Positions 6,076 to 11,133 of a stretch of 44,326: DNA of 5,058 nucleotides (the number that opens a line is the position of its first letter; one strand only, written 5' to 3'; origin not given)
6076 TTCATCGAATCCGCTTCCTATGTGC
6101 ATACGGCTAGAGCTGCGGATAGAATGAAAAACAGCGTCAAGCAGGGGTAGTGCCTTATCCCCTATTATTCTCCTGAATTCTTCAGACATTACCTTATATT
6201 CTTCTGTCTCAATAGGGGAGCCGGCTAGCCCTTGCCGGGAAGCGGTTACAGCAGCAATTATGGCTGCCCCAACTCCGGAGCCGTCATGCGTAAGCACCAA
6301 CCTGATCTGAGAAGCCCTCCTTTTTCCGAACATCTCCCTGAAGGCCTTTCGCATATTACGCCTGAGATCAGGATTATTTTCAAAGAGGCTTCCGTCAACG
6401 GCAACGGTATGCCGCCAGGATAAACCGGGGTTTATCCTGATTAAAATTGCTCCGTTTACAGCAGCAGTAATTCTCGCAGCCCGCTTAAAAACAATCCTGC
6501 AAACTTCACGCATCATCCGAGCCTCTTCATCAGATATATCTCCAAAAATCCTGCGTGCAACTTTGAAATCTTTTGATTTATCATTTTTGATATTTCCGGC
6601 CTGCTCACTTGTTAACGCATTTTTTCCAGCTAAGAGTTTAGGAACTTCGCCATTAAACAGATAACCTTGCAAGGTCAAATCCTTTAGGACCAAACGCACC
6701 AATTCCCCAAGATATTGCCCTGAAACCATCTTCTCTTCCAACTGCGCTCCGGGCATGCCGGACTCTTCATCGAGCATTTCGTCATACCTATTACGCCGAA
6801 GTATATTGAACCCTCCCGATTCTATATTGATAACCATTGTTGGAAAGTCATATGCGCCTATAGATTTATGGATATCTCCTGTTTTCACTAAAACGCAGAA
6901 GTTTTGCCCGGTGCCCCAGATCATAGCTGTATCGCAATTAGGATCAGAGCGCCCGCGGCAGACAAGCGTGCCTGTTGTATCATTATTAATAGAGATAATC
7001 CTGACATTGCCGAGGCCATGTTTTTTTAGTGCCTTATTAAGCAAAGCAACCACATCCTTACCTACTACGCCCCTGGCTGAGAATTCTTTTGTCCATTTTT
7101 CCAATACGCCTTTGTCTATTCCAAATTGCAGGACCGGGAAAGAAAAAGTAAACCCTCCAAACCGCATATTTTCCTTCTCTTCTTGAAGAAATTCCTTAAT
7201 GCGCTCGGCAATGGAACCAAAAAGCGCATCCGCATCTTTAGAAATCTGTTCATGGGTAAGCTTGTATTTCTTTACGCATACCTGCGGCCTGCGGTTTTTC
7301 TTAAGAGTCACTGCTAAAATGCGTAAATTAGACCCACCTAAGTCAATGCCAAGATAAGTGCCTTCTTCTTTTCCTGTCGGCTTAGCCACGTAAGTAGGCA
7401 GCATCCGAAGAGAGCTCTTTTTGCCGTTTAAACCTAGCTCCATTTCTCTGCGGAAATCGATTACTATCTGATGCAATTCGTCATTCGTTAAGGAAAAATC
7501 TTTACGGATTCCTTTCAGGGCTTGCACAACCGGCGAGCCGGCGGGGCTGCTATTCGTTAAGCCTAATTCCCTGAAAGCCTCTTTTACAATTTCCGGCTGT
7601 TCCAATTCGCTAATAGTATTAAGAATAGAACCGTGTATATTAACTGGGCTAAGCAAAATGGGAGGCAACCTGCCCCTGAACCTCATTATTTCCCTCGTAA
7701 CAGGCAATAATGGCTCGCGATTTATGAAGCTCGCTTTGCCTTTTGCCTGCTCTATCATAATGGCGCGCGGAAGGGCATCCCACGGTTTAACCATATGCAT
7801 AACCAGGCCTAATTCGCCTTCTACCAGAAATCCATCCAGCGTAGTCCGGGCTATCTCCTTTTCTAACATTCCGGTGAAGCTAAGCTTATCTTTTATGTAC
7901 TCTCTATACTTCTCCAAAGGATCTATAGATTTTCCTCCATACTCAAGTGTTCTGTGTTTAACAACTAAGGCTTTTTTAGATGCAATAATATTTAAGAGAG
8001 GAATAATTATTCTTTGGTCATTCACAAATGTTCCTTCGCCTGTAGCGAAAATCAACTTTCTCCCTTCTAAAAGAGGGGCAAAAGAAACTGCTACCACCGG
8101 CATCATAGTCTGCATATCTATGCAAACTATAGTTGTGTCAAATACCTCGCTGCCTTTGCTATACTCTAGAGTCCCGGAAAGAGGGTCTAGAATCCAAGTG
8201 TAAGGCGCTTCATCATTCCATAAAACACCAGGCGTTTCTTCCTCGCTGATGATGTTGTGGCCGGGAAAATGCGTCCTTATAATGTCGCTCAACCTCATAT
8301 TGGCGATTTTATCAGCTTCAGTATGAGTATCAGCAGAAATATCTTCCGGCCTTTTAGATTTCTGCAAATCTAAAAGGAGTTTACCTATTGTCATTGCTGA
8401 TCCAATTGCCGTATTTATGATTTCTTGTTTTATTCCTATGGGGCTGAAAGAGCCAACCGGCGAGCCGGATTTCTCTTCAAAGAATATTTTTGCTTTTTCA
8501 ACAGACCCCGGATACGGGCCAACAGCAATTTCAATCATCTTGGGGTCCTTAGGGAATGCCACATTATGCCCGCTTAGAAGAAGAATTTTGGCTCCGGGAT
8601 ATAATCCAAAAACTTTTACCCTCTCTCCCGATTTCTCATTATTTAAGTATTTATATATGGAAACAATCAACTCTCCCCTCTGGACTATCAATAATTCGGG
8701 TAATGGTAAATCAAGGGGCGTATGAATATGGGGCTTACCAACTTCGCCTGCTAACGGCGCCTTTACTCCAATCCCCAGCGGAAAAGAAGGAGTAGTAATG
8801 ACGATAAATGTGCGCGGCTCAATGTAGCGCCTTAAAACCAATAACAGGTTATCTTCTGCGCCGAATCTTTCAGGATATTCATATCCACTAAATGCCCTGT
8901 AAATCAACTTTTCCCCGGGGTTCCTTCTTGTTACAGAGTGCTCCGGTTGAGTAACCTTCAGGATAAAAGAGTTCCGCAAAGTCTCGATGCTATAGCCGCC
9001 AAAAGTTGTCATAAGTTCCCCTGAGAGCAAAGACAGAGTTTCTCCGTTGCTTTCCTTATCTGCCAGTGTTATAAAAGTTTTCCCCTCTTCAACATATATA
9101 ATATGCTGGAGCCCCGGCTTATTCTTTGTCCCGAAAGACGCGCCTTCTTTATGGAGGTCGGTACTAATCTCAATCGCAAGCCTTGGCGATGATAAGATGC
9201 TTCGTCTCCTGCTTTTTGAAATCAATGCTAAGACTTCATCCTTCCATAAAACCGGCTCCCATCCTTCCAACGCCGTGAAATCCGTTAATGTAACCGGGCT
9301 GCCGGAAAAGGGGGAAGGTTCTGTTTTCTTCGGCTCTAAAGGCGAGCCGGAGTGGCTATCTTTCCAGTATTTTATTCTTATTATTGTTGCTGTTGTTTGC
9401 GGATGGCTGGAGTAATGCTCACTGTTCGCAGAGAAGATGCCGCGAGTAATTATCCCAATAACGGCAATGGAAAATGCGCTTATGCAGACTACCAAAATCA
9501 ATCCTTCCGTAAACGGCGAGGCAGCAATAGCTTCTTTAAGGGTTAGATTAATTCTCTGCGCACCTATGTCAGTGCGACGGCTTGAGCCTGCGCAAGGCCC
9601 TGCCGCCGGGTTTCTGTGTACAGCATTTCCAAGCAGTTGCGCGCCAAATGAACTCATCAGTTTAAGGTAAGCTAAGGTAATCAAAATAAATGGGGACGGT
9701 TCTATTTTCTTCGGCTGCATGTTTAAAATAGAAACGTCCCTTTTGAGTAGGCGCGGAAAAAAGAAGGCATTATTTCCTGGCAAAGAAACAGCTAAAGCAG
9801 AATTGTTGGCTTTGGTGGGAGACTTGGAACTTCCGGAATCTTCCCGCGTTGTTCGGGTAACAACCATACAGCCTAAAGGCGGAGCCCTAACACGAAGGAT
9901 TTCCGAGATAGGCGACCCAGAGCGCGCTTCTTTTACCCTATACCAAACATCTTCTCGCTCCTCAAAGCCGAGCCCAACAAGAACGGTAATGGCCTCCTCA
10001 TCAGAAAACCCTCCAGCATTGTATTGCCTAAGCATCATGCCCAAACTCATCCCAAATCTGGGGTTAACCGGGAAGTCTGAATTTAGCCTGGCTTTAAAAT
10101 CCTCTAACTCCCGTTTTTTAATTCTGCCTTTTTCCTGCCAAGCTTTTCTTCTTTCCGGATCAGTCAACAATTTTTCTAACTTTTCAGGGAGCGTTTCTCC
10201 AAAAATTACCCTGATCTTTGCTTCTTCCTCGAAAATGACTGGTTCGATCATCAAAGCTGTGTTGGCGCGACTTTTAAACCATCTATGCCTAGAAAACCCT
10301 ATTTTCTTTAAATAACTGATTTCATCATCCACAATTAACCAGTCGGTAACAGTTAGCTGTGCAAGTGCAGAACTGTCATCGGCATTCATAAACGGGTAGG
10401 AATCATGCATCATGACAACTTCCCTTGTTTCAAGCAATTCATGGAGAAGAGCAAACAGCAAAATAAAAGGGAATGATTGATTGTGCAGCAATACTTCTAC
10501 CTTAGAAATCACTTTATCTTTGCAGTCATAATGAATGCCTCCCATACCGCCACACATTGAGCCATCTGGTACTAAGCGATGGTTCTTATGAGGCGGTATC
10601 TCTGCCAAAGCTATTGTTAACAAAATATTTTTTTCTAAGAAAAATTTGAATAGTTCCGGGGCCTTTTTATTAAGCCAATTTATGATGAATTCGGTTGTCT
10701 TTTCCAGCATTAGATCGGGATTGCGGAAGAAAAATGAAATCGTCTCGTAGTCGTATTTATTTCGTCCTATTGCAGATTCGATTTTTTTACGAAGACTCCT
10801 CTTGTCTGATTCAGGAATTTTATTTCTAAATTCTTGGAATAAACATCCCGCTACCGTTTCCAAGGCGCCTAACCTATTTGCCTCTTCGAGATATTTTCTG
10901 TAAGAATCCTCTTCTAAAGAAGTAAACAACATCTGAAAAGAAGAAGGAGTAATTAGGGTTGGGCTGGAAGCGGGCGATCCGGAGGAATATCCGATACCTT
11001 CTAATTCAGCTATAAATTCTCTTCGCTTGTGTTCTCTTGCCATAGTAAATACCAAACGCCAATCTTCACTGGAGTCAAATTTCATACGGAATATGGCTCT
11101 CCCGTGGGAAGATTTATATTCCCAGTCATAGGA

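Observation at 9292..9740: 24-nt element present in both orientations and a 16-bp hairpin inside the coding sequence (linker region A)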

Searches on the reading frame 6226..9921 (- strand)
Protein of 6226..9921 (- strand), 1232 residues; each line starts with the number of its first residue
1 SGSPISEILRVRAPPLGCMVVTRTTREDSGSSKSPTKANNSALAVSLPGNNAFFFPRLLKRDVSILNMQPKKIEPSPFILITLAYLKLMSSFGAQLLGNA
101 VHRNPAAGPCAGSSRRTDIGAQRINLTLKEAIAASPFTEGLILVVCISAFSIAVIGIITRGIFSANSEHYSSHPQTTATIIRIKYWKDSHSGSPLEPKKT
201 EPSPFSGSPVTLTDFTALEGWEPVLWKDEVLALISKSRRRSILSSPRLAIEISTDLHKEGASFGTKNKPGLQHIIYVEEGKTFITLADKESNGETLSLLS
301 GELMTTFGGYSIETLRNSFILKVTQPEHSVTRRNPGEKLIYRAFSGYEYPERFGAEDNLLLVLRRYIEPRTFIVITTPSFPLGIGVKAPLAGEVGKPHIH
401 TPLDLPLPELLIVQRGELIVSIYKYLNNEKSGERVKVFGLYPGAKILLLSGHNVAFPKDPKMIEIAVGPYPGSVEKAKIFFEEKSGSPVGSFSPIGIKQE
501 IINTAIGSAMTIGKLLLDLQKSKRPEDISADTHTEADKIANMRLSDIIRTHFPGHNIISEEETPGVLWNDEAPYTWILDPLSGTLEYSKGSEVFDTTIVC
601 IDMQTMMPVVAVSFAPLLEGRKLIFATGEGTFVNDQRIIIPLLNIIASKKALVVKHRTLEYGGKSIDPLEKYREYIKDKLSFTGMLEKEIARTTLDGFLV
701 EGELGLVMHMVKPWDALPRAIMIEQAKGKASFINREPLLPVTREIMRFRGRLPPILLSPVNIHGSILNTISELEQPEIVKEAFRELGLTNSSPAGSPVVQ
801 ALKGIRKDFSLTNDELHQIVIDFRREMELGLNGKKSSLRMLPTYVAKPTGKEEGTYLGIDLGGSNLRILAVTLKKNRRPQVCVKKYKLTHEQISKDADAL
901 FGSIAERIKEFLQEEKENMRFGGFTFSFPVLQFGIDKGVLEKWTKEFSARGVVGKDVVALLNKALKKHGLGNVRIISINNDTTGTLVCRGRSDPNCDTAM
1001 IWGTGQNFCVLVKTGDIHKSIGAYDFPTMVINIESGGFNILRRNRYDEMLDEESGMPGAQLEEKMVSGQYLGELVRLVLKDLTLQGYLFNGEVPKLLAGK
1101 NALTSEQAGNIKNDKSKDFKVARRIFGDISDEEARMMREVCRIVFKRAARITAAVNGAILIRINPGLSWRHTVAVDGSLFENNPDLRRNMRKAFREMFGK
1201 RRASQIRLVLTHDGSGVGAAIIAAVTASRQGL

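Call 18: search_protein_families(library=pfam, proteins=[window:6226-9921:-], max_evalue=0.001)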
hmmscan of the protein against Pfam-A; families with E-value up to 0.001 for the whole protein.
window:6226-9921:- (1232 aa): 3 families
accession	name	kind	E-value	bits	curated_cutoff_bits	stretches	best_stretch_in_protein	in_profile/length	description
PF00349.27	Hexokinase_1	-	7.6e-59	199.3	24.3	1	802-988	2-198/201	Hexokinase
PF03727.22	Hexokinase_2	-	1.4e-57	195.3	24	1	999-1225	3-242/242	Hexokinase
PF00459.30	Inositol_P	-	1.5e-17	64.4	27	1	499-740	3-245/271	Inositol monophosphatase family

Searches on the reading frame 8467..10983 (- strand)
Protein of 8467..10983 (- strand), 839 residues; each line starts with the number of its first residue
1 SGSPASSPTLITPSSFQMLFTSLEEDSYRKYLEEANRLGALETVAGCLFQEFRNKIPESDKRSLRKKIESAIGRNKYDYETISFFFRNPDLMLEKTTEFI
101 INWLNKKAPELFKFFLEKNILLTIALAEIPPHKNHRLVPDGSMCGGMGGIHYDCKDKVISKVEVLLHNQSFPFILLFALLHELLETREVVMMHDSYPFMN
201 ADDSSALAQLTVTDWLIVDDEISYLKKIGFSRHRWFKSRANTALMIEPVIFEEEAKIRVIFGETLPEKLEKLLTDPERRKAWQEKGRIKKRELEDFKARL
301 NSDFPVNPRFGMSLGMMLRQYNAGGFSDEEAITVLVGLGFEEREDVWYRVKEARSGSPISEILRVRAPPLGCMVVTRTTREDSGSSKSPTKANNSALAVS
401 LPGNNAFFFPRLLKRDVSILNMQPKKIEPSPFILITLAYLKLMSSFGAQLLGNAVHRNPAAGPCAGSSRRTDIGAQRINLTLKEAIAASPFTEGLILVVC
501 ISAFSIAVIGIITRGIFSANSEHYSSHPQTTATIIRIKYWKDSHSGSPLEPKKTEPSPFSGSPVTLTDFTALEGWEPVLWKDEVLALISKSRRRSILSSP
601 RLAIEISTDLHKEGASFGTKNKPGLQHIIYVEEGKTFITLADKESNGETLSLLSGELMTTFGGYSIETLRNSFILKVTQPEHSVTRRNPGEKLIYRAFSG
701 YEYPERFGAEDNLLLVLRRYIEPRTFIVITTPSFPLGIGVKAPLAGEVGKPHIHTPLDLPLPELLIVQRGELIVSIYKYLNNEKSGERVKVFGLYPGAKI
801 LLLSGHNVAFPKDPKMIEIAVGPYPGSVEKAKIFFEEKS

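Call 34: find_homologous_proteins(query=window:8467-10983:-, max_evalue=0.001)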
Query window:8467-10983:-: 8000 candidates shared short words with the query, none scored E <= 0.001.

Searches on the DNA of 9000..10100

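Call 10: search_rna_families(source=window, start=9000, end=10100, threshold=evalue, max_evalue=5)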
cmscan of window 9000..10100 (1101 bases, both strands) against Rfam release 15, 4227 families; matches with E-value up to 5: 0.
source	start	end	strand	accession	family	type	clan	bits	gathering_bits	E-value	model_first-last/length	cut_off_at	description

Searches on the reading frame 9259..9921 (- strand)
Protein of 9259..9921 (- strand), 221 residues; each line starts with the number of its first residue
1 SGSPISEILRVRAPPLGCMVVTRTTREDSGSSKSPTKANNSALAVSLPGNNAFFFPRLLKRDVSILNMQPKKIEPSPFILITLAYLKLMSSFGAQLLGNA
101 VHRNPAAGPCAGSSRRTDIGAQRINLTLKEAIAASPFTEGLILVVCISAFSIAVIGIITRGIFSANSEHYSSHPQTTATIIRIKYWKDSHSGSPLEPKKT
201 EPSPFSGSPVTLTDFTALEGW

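Call 14: find_homologous_proteins(query=window:9259-9921:-, max_evalue=0.01)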
Query seq(221 aa): 435 candidates shared short words with the query, none scored E <= 0.01.

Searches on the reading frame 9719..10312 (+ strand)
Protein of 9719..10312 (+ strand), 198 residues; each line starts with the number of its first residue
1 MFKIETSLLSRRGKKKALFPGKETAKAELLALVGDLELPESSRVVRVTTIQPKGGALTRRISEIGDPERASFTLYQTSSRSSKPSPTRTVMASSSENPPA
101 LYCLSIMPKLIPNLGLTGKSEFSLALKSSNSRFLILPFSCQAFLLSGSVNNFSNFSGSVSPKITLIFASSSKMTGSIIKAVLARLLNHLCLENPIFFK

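Call 79: search_protein_families(library=pfam, proteins=[window:9719-10312:+], max_evalue=1)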
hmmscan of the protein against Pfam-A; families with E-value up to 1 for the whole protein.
window:9719-10312:+ (198 aa): 0 families

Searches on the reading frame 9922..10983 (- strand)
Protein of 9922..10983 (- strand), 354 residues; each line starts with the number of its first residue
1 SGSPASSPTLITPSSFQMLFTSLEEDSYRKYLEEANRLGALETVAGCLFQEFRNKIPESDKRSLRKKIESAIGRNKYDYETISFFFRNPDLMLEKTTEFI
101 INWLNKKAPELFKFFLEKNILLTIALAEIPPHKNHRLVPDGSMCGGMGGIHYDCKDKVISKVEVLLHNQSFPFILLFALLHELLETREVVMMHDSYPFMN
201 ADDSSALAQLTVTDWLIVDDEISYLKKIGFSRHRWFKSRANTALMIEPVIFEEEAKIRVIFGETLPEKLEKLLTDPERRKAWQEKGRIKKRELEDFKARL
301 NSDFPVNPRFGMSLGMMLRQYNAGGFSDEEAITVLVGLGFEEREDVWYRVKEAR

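Call 79: search_protein_families(library=pfam, proteins=[window:9922-10983:-], max_evalue=1)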
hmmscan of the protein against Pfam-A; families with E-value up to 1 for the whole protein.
window:9922-10983:- (354 aa): 1 family
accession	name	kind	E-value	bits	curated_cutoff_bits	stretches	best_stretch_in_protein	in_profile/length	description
PF11172.13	DUF2959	-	0.0028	18.3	26.8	1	28-83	67-122/190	Protein of unknown function (DUF2959)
